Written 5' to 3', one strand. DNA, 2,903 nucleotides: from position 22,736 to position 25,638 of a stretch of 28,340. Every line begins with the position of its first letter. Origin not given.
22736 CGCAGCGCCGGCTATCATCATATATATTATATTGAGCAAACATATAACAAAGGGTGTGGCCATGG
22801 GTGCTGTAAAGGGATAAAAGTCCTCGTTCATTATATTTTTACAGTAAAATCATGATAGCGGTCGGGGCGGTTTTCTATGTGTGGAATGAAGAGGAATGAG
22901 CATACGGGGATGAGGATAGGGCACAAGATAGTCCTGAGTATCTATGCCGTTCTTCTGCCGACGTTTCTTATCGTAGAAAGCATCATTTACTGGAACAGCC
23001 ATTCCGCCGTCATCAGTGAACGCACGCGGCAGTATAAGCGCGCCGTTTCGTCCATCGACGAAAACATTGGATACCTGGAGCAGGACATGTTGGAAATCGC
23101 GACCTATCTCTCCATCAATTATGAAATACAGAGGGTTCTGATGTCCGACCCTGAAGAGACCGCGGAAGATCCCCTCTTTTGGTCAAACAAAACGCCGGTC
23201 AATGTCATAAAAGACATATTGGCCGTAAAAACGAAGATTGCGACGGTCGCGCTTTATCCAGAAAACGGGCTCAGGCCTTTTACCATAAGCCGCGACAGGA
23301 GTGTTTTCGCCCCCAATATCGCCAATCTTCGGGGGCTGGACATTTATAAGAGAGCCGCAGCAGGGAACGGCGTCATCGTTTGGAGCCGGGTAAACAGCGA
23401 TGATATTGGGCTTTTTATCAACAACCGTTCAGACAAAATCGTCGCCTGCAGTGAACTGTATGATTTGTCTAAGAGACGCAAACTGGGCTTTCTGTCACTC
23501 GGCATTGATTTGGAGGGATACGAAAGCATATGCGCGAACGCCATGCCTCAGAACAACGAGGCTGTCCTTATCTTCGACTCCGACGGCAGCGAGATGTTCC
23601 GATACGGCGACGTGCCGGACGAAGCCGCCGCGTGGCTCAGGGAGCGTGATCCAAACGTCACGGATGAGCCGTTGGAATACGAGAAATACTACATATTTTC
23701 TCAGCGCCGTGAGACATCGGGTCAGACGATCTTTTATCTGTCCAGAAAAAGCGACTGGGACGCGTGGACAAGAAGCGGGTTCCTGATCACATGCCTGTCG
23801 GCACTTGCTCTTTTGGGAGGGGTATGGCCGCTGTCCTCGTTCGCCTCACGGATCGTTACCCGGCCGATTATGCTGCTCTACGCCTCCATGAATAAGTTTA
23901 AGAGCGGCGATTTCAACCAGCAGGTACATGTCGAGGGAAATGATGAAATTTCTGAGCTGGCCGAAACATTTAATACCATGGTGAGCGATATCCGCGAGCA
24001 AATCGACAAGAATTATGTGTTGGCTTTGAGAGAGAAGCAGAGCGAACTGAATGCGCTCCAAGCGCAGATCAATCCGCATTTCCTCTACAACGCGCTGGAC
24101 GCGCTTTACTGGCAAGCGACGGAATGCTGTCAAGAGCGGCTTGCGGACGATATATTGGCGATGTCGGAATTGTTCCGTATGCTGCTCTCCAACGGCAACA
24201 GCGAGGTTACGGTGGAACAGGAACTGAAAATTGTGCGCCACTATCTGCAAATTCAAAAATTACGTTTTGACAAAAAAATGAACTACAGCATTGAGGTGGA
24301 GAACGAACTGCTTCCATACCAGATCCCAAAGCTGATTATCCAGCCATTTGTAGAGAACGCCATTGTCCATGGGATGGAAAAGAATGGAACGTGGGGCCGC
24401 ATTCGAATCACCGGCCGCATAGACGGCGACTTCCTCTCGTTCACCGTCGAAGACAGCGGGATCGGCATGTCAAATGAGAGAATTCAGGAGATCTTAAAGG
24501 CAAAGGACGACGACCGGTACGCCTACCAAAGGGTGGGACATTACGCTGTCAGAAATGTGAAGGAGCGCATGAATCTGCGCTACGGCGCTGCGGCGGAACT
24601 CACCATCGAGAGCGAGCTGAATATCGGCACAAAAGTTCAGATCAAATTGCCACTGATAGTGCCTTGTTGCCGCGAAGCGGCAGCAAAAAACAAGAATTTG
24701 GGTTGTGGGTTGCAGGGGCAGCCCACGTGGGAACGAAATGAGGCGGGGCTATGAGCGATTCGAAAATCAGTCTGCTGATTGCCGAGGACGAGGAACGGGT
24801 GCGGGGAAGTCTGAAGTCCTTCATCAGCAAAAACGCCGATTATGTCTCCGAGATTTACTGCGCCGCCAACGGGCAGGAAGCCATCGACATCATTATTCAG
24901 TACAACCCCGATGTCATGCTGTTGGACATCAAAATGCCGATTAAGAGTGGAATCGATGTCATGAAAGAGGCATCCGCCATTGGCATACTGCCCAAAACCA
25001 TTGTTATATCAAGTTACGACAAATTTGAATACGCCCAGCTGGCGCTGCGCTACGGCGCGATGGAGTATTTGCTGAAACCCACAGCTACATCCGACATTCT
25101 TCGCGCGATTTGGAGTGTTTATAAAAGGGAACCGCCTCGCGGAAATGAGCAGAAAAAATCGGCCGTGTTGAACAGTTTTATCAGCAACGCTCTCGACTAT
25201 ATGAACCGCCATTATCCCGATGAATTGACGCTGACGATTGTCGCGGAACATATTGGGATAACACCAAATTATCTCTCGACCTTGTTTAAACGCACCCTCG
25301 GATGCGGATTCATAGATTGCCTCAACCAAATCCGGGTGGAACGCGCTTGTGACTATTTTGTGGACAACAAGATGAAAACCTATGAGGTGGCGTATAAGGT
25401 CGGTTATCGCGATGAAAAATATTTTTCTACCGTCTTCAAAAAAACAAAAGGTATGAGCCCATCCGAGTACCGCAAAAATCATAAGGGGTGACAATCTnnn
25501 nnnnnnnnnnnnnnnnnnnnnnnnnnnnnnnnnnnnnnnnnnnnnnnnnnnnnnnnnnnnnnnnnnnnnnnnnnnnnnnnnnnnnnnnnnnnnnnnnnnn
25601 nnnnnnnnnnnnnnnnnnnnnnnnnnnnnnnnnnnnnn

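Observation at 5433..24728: Dispersed ~73-75 bp two-hairpin REP-like element at 7 loci (9 copies of the first hairpin)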

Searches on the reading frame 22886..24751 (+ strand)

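Call 87: search_protein_families(library=pfam, proteins=[window:22886-24751:+], max_evalue=0.00001)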
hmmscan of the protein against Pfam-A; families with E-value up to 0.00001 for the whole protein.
window:22886-24751:+ (622 aa): 3 families
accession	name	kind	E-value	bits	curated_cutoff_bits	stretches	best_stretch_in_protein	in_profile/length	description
PF06580.19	His_kinase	-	9.6e-24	83.9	25.2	1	387-464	2-80/81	Histidine kinase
PF02518.31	HATPase_c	-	3.9e-11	43.8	26.4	1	483-590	8-109/111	Histidine kinase-, DNA gyrase B-, and HSP90-like ATPase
PF00672.30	HAMP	-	4.5e-11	43.3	25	1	320-370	2-52/53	HAMP domain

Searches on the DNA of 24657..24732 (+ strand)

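Call 83: search_dna_similar(query=window:24657-24732:+, collection=phages, mode=distant, max_evalue=0.001, max_rows=10)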
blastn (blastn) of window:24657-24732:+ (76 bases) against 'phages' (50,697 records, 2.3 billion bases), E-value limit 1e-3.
No match.

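Call 84: search_dna_similar(query=window:24657-24732:+, collection=plasmids, mode=distant, max_evalue=0.001, max_rows=10)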
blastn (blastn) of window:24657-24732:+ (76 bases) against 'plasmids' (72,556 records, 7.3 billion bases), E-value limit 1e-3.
No match.

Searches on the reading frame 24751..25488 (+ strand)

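Call 87: search_protein_families(library=pfam, proteins=[window:24751-25488:+], max_evalue=0.00001)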
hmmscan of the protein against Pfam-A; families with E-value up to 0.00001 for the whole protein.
window:24751-25488:+ (246 aa): 3 families
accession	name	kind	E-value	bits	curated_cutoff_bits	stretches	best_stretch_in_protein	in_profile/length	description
PF12833.13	HTH_18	-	2.6e-20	72.9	33.6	1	165-242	2-79/80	Helix-turn-helix domain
PF00072.30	Response_reg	-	2.6e-19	69.8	30.2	1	9-120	2-110/111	Response regulator receiver domain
PF00165.29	HTH_AraC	-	3e-17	62.7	26.6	1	212-242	13-42/42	Bacterial regulatory helix-turn-helix proteins, AraC family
